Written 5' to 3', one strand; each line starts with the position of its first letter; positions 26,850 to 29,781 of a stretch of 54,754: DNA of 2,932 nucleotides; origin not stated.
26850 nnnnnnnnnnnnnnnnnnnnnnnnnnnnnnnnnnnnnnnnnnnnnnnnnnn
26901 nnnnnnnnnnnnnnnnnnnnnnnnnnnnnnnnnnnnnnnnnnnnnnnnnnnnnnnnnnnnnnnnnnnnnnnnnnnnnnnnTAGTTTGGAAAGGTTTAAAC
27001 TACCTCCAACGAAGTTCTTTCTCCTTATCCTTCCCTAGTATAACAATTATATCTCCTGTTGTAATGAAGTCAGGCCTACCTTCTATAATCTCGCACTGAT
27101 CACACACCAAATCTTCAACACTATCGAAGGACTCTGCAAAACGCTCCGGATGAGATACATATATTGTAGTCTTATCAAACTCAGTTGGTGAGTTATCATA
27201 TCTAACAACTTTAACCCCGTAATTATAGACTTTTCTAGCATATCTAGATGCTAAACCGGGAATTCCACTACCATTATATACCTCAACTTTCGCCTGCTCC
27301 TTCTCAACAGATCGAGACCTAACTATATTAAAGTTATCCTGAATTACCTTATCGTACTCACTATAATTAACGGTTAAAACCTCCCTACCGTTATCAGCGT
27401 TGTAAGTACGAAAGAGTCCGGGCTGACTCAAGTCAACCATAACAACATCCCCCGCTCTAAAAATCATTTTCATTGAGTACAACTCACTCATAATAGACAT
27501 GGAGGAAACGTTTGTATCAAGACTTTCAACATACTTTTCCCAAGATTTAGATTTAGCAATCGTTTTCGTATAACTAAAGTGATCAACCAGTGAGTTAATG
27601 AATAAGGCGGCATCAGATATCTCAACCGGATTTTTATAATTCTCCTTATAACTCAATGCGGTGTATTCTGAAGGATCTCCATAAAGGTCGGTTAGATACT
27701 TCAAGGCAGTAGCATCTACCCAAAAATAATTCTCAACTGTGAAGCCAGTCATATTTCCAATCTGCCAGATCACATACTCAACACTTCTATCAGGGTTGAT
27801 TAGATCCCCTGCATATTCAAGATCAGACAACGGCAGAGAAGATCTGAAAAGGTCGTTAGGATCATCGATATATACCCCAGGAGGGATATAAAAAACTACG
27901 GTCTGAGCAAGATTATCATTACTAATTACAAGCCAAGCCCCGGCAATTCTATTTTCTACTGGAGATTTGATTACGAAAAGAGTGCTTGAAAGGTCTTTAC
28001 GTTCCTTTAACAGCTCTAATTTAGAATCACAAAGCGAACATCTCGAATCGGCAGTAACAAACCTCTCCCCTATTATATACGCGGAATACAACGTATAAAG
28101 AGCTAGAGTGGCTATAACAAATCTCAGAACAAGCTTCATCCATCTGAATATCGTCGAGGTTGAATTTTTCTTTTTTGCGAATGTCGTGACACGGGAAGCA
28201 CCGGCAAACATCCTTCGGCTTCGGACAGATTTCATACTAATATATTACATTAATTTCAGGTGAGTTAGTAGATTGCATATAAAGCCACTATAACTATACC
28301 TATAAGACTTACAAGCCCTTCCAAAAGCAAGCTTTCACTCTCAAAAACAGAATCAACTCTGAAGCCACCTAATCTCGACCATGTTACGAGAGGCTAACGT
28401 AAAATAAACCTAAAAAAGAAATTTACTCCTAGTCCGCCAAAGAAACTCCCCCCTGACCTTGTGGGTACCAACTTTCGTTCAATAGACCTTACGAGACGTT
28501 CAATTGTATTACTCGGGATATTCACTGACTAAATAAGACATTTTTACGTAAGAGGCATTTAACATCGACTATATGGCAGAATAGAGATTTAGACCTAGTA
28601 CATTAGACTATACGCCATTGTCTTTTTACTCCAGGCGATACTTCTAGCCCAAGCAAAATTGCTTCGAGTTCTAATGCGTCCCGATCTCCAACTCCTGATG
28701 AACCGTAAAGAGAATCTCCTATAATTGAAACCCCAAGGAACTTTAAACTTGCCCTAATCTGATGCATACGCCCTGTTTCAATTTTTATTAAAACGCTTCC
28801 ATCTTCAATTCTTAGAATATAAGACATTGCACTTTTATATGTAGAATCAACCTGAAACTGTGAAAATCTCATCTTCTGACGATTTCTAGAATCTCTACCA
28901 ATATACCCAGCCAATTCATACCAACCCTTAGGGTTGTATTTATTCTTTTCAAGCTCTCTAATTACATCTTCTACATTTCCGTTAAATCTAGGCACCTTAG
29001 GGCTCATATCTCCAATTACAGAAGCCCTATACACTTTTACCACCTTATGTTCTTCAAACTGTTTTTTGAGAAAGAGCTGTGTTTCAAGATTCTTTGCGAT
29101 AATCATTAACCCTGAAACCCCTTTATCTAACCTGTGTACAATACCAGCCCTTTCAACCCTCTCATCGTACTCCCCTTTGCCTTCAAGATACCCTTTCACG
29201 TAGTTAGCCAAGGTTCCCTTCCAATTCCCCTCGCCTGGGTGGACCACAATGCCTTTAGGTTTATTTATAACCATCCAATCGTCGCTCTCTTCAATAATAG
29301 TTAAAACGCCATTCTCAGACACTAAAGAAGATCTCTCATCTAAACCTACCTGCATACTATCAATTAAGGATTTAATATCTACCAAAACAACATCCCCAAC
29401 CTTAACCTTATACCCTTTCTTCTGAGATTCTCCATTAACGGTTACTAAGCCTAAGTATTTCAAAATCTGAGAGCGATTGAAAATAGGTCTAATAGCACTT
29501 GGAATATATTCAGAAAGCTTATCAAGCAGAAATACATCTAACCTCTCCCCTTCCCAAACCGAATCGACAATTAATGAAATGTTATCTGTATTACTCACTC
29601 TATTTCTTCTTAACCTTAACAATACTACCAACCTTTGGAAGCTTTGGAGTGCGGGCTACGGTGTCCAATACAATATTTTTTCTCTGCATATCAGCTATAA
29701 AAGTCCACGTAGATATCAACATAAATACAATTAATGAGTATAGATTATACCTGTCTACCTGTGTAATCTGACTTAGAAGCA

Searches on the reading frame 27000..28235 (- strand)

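Call 77: search_protein_families(library=pfam, proteins=[window:27000-28235:-], max_evalue=0.001)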
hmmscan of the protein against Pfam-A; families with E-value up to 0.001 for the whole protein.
window:27000-28235:- (411 aa): 1 family
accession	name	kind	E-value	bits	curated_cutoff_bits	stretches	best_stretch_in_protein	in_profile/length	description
PF13399.11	LytR_C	-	3.3e-10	41.2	22.2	1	314-403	1-85/86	LytR cell envelope-related transcriptional attenuator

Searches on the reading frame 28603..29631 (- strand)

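Call 77: search_protein_families(library=pfam, proteins=[window:28603-29631:-], max_evalue=0.001)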
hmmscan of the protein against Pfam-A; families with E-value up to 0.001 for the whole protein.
window:28603-29631:- (342 aa): 1 family
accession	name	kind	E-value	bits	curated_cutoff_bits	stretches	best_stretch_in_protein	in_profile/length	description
PF00849.27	PseudoU_synth_2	-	6.1e-25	88.7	26.8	1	119-296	2-150/152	RNA pseudouridylate synthase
